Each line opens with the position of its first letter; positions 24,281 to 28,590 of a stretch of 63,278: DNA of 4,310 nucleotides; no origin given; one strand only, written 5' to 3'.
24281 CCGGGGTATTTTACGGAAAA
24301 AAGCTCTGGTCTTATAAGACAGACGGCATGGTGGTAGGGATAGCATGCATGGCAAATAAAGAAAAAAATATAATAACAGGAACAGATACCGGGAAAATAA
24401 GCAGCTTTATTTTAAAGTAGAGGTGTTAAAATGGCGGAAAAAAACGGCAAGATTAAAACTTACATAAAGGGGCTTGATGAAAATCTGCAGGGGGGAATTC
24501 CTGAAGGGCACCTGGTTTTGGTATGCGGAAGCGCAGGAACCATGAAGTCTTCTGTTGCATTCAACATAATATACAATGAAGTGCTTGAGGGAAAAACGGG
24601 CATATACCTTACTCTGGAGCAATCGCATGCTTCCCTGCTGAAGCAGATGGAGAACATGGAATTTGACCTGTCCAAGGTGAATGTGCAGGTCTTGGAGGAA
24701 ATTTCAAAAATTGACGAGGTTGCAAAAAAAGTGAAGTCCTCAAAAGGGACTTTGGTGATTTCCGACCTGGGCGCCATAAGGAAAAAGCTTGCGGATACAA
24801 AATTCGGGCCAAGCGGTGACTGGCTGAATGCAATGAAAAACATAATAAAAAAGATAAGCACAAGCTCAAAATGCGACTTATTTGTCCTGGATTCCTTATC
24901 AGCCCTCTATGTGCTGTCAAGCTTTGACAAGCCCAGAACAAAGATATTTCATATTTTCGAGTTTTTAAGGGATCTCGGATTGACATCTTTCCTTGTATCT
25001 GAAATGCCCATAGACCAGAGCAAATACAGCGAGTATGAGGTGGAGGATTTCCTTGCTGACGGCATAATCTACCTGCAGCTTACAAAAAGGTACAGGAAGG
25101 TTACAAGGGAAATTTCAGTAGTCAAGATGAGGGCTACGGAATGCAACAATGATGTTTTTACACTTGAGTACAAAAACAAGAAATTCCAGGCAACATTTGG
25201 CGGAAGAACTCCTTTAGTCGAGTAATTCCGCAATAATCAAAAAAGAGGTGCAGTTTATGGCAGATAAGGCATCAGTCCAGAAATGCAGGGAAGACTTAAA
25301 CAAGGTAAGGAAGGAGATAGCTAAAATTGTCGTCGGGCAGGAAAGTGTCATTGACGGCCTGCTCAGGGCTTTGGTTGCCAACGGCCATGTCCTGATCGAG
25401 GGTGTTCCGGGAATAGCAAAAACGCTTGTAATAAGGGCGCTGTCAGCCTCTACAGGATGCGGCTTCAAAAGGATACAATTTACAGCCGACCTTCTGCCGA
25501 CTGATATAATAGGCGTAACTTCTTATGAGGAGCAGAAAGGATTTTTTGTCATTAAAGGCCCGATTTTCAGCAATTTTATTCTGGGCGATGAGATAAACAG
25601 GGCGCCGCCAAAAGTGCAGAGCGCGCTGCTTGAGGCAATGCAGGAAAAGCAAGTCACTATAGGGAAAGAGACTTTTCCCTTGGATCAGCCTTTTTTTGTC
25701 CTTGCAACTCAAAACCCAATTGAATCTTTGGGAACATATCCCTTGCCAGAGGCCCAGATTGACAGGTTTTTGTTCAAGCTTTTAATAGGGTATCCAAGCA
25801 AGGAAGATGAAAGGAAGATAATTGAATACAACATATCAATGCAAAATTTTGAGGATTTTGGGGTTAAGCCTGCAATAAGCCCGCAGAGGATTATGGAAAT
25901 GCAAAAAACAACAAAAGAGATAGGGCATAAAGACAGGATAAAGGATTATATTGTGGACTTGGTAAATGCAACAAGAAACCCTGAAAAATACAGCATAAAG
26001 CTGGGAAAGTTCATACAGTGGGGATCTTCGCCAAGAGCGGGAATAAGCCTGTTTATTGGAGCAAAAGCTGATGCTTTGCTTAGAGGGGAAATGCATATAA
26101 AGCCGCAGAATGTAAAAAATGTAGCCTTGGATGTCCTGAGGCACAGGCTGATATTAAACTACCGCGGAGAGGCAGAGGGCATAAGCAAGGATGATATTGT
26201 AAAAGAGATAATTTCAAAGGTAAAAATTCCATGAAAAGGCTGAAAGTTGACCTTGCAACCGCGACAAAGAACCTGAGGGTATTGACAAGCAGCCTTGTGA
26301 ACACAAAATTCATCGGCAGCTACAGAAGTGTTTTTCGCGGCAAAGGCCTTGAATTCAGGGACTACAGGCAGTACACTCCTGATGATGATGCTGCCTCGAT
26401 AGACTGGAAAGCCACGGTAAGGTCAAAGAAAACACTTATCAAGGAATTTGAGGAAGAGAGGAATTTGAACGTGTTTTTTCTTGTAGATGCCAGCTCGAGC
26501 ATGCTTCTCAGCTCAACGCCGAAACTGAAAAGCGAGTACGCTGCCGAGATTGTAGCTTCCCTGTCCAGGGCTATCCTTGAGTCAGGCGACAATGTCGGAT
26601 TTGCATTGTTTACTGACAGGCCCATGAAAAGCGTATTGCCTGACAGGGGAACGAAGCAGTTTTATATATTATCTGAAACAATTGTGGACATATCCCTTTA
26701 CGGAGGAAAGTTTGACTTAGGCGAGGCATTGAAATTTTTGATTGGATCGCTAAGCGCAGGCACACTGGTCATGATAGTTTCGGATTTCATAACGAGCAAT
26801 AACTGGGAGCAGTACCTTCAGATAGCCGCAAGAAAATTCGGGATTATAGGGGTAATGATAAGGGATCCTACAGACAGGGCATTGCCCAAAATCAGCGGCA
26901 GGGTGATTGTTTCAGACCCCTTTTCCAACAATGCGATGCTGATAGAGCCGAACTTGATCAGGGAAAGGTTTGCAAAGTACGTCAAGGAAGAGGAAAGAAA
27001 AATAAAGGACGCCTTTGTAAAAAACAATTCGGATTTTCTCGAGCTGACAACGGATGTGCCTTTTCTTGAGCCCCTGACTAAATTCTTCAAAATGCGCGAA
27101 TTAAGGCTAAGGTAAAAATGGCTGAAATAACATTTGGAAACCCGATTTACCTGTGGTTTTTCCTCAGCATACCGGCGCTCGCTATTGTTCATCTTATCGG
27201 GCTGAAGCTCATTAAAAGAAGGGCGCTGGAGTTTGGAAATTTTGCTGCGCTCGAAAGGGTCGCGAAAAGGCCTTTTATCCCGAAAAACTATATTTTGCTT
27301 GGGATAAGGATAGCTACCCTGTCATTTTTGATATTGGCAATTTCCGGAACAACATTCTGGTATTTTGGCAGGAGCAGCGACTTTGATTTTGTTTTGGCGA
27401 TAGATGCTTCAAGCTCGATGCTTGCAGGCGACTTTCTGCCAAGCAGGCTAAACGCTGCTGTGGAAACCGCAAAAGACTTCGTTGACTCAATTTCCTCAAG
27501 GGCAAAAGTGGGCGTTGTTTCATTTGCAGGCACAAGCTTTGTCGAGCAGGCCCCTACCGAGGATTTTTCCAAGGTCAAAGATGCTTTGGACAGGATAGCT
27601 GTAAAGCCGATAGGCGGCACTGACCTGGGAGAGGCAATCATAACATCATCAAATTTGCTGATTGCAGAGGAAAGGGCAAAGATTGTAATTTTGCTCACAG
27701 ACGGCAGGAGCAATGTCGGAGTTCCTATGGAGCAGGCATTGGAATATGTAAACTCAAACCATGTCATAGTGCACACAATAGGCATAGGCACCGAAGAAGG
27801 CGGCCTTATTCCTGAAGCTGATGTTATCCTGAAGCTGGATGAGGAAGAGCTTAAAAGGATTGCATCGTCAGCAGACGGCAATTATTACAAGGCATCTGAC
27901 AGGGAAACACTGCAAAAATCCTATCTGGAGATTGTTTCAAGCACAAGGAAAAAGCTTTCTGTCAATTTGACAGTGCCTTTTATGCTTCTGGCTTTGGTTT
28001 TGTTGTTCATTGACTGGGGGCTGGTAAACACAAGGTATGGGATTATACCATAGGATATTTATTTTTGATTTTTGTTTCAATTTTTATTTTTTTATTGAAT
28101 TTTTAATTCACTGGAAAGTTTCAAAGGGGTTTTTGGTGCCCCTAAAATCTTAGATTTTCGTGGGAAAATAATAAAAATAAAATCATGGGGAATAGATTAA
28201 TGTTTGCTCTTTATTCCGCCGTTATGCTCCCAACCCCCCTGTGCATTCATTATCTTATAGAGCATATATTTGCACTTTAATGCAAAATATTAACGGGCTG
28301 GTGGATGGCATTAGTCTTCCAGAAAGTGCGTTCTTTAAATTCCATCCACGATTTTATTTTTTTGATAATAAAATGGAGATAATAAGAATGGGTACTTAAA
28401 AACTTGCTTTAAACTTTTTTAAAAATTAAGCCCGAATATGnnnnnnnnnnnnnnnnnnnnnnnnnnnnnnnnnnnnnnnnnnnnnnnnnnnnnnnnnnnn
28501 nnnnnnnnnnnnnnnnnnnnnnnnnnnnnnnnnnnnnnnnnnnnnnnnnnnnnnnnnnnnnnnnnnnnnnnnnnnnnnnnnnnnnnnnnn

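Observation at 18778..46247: Five-copy family of ~80-nt pseudoknot elements downstream of genes, with compensatory base changes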

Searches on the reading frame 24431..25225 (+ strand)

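Call 63: search_protein_families(library=pfam, proteins=[window:24431-25225:+])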
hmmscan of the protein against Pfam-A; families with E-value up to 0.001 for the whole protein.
window:24431-25225:+ (264 aa): 3 families
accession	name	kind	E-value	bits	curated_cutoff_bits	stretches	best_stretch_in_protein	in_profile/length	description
PF06745.19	ATPase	-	2.1e-41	142.3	26.6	1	8-248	1-220/231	KaiC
PF03796.21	DnaB_C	-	1.3e-05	25.2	27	1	8-116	2-112/255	DnaB-like helicase C terminal domain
PF13481.12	AAA_25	-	0.00017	21.7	27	1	12-170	19-166/195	AAA domain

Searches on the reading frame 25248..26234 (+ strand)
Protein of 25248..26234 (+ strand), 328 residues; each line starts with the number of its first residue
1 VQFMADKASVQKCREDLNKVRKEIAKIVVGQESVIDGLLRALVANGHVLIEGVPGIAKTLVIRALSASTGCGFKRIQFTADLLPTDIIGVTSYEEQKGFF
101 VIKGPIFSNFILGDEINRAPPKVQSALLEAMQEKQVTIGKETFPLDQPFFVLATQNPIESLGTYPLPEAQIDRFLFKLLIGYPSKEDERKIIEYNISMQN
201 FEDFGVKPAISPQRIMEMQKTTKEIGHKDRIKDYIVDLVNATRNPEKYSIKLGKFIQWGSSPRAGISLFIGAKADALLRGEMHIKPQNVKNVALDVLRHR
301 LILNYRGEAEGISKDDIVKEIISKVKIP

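Call 63: search_protein_families(library=pfam, proteins=[window:25248-26234:+])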
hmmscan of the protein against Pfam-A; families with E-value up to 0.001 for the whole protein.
window:25248-26234:+ (328 aa): 6 families
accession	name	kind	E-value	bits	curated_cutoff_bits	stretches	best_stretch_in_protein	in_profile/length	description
PF07726.17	AAA_3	-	8.9e-60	200.8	27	1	47-176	1-131/131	ATPase family associated with various cellular activities (AAA)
PF17863.7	AAA_lid_2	-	9.9e-15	54.5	22.7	1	256-321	9-74/74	AAA lid domain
PF07728.20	AAA_5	-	7.8e-13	49.1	22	1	47-174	1-139/139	AAA domain (dynein-related subfamily)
PF20030.5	bpMoxR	-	2.9e-12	46.5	27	1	16-219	2-204/205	MoxR domain in the MoxR-vWA-beta-propeller ternary systems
PF00004.35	AAA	-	0.00065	20.6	21.2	0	48-161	1-114/131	ATPase family associated with various cellular activities (AAA)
PF00158.32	Sigma54_activat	-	0.00099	19.3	20.2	0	110-156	96-143/168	Sigma-54 interaction domain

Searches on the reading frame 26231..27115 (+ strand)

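Call 63: search_protein_families(library=pfam, proteins=[window:26231-27115:+])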
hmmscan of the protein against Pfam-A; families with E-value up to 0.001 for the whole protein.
window:26231-27115:+ (294 aa): 3 families
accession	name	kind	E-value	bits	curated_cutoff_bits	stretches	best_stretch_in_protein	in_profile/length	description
PF01882.25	DUF58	-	2.5e-42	145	23.4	1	44-256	1-215/216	Protein of unknown function DUF58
PF13519.12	VWA_2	-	4.8e-05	24.4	27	1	81-185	1-105/107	von Willebrand factor type A domain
PF05762.20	VWA_CoxE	-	0.00096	19.1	26.4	0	41-195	11-168/222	VWA domain containing CoxE-like protein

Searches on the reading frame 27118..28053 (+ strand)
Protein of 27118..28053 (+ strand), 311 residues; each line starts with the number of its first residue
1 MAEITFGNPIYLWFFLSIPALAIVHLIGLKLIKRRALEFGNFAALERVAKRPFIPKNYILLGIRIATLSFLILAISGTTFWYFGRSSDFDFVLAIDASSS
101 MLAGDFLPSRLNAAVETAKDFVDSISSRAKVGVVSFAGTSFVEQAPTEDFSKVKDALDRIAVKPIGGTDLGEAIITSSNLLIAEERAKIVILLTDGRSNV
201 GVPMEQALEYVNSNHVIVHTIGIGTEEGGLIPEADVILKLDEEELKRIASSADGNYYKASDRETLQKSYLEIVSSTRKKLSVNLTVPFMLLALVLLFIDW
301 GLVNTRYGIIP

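Call 10: search_protein_families(library=pfam, proteins=[window:27118-28053:+])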
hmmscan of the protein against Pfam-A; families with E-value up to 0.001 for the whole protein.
window:27118-28053:+ (311 aa): 4 families
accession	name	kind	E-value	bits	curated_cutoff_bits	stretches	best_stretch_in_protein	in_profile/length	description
PF00092.34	VWA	-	1.4e-19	71.4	23.8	1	90-267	1-170/174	von Willebrand factor type A domain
PF13519.12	VWA_2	-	3.7e-18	66.5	27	1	92-196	2-106/107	von Willebrand factor type A domain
PF07584.16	BatA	-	3e-06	28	25.9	1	1-76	1-75/77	Aerotolerance regulator N-terminal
PF06707.17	DUF1194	-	0.0002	21.1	27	1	88-227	3-158/206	Protein of unknown function (DUF1194)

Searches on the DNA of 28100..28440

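Call 11: search_rna_families(source=window, start=28100, end=28440, threshold=evalue, max_evalue=10, show_alignments=3)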
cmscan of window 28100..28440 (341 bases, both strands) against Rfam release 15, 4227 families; matches with E-value up to 10: 4.
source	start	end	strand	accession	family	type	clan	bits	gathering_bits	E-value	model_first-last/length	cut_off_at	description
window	28288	28397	-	RF02414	rli60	Gene; sRNA;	-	20.5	60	2.2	1-191/191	no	Listeria sRNA rli60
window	28268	28391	+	RF02535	ODC_IRES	Cis-reg; IRES;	-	18.7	44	1.3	1-142/142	no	ODC internal ribosome entry site (IRES)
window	28251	28412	+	RF01235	snR68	Gene; snRNA; snoRNA; CD-box;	CL00079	17.3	80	1.7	1-137/137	no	Small nucleolar RNA snR68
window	28169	28247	+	RF02145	MEG8_1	Gene; lncRNA;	-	10.6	70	4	1-97/97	no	Maternally expressed 8 exon 1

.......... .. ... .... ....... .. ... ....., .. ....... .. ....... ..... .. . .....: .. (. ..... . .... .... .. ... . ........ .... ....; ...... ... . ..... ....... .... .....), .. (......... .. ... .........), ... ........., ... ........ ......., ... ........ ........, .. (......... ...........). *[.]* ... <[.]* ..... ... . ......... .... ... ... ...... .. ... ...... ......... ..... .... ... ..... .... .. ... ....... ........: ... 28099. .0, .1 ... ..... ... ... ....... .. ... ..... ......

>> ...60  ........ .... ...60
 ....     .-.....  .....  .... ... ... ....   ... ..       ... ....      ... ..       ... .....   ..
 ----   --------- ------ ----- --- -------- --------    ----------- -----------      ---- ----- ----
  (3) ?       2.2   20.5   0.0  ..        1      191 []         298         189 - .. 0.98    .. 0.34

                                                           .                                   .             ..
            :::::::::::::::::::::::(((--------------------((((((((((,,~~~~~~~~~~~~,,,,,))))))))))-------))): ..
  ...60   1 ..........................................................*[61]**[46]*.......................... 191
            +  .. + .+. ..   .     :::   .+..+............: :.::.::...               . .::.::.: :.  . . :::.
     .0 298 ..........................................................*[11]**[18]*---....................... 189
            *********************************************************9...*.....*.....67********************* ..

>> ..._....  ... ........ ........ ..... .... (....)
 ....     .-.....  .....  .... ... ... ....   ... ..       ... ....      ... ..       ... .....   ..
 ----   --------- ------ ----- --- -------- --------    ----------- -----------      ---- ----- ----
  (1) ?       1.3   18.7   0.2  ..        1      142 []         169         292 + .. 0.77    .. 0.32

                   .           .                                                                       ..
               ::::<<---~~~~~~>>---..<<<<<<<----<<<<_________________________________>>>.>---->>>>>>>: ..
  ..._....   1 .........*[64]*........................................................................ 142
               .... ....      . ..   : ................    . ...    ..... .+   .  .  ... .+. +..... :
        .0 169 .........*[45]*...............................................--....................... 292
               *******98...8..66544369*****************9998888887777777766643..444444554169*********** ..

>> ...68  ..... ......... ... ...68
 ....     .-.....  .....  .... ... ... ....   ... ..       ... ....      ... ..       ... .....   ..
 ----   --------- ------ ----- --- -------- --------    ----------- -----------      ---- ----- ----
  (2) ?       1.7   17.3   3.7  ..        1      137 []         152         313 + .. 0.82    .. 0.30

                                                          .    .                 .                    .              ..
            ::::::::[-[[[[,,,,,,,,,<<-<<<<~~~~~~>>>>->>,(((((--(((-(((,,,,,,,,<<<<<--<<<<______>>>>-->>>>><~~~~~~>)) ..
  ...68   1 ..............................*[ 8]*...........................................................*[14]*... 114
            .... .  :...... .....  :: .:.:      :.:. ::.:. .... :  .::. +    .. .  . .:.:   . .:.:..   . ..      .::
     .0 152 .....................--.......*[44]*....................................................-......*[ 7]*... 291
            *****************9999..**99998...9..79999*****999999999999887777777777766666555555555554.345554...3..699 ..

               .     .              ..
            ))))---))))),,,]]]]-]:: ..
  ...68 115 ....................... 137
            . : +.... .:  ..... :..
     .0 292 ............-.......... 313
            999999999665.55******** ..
